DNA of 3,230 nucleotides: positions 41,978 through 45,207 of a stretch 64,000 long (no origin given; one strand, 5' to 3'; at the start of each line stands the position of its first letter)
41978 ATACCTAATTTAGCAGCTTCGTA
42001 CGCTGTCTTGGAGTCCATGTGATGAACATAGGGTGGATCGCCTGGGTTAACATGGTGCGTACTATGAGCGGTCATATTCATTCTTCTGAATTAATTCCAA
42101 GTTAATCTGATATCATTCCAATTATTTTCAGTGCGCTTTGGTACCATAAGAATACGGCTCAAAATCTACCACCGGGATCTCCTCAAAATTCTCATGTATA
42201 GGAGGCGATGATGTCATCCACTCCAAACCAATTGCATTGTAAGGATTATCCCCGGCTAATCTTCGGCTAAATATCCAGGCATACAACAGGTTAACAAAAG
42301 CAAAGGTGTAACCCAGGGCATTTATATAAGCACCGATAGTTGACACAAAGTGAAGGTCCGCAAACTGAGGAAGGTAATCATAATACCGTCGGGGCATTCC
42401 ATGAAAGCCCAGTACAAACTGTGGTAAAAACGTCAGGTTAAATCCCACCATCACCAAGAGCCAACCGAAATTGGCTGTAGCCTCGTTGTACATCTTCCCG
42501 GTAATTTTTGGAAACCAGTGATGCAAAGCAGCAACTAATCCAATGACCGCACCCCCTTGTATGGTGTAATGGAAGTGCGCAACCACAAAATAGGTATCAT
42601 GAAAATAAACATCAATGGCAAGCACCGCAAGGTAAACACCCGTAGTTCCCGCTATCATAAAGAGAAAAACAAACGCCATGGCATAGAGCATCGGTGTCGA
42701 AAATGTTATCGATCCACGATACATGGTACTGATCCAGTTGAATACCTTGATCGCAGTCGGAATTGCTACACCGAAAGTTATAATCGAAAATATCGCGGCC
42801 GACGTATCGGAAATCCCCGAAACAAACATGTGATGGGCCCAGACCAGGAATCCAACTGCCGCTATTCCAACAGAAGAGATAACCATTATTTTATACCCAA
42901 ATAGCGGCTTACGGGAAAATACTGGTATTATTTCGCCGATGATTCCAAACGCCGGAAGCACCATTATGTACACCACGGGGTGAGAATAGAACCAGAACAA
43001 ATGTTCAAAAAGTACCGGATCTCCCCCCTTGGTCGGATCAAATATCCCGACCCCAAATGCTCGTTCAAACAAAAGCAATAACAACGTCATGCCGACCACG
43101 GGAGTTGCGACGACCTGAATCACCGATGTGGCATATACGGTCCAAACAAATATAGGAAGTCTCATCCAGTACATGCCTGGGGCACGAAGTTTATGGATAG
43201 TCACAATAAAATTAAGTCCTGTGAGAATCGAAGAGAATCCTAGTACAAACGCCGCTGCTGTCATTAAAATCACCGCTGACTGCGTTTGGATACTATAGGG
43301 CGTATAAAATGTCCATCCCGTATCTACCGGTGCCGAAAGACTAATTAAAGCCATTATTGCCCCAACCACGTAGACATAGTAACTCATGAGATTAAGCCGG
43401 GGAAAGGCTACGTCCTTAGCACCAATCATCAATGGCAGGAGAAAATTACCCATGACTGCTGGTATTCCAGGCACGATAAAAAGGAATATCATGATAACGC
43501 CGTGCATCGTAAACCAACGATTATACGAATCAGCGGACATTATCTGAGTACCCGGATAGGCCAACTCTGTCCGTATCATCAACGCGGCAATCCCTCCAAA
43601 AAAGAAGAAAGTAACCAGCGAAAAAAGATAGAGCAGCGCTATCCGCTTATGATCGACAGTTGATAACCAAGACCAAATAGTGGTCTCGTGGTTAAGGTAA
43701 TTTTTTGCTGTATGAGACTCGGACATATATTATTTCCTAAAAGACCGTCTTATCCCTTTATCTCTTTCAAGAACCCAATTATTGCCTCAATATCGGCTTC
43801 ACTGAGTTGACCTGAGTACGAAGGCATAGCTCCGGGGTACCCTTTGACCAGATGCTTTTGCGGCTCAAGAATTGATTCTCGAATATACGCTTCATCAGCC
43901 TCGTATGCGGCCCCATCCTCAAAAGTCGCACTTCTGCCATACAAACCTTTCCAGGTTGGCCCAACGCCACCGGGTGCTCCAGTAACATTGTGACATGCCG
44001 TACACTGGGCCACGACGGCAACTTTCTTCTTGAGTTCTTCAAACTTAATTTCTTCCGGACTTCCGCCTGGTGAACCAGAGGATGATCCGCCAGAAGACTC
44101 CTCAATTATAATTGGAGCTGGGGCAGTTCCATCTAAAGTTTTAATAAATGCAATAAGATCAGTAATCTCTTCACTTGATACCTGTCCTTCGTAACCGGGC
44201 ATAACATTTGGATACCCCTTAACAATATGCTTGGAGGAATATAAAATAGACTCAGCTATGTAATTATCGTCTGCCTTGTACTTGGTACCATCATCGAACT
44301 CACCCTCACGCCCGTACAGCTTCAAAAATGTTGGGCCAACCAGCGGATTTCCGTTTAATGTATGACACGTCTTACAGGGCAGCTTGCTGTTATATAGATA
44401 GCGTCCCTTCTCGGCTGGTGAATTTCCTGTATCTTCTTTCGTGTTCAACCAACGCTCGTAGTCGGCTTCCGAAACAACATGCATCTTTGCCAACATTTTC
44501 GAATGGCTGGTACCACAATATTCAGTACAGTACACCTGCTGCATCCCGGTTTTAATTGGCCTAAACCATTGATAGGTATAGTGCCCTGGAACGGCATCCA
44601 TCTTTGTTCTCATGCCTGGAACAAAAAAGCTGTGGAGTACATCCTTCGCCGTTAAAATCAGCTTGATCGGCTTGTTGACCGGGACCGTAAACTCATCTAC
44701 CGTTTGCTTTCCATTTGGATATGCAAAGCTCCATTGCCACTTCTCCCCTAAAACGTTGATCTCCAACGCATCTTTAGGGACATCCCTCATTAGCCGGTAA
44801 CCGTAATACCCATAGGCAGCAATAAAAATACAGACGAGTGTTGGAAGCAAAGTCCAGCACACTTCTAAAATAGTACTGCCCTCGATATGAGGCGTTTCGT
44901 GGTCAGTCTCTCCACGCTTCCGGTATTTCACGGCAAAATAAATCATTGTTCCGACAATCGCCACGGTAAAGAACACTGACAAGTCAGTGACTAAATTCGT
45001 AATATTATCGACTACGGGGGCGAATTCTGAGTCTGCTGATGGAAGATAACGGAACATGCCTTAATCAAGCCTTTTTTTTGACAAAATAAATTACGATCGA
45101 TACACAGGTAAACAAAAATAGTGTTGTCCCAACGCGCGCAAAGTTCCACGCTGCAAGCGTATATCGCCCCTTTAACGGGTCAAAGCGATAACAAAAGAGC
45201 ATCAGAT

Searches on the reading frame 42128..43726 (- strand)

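Call 8: search_protein_families(library=padloc, proteins=[window:42128-43726:-], max_evalue=0.001)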
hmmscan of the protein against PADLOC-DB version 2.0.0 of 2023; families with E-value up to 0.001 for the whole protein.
window:42128-43726:- (532 aa): 0 families

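Call 9: search_protein_families(library=ncbifam, proteins=[window:42128-43726:-], max_evalue=1e-10)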
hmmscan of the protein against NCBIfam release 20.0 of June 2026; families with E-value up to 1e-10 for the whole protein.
window:42128-43726:- (532 aa): 6 families
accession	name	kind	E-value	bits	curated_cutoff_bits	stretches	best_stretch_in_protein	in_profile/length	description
TIGR02891.1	CtaD_CoxA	equivalog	8.9e-201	667.9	670.75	1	20-520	1-504/504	cytochrome c oxidase subunit I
NF050116.1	cyt_aa3_Actin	exception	1.6e-156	522.2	880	1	20-521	2-508/522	aa3-type cytochrome oxidase subunit I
TIGR02882.1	QoxB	equivalog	2.6e-144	482.1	1015.5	1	17-522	40-552/643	cytochrome aa3 quinol oxidase subunit I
TIGR02843.1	CyoB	equivalog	1.6e-130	436.6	1020.35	1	10-523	36-560/646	cytochrome o ubiquinol oxidase subunit I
NF011592.0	PRK15017.1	equivalog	3.6e-106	356.4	1271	1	9-521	36-559/663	cytochrome o ubiquinol oxidase subunit I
NF041075.1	quin_ox_SoxB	equivalog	4.2e-23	82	700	1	42-483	9-453/468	proton pump complex quinol oxidase subunit SoxB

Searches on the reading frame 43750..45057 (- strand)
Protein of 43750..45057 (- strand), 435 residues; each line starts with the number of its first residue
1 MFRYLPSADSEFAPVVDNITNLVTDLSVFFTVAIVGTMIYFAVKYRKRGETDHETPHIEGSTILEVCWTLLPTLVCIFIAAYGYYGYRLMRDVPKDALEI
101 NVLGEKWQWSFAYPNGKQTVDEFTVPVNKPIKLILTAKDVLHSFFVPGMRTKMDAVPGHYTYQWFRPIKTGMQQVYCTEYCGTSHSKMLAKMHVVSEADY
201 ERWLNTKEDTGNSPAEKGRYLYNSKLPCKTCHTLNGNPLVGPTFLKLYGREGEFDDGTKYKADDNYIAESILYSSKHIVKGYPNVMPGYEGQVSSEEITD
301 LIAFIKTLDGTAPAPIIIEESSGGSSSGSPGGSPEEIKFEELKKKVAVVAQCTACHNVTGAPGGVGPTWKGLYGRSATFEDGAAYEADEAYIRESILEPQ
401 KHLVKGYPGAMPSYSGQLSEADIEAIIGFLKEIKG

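Call 8: search_protein_families(library=padloc, proteins=[window:43750-45057:-], max_evalue=0.001)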
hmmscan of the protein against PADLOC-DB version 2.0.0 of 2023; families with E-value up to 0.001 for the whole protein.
window:43750-45057:- (435 aa): 0 families

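Call 9: search_protein_families(library=ncbifam, proteins=[window:43750-45057:-], max_evalue=1e-10)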
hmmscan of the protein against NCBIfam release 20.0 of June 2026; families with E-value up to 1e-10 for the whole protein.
window:43750-45057:- (435 aa): 5 families
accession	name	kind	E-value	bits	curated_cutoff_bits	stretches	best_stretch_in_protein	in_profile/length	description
TIGR02866.1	CoxB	equivalog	1.3e-55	188.1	147.7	1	11-205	4-202/202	cytochrome c oxidase subunit II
NF050117.1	aa3_CtaC_Actin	exception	4.3e-29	101.5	250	1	31-205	52-243/244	aa3-type cytochrome oxidase subunit II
TIGR01433.1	CyoA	equivalog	1.1e-22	80.5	266.2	1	27-205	39-223/226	ubiquinol oxidase subunit II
TIGR01432.1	QOXA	equivalog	9.2e-22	77.5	240.95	1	14-205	24-224/227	cytochrome aa3 quinol oxidase subunit II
NF007816.0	PRK10525.1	equivalog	3.8e-17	62.4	511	1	30-212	52-243/318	cytochrome o ubiquinol oxidase subunit II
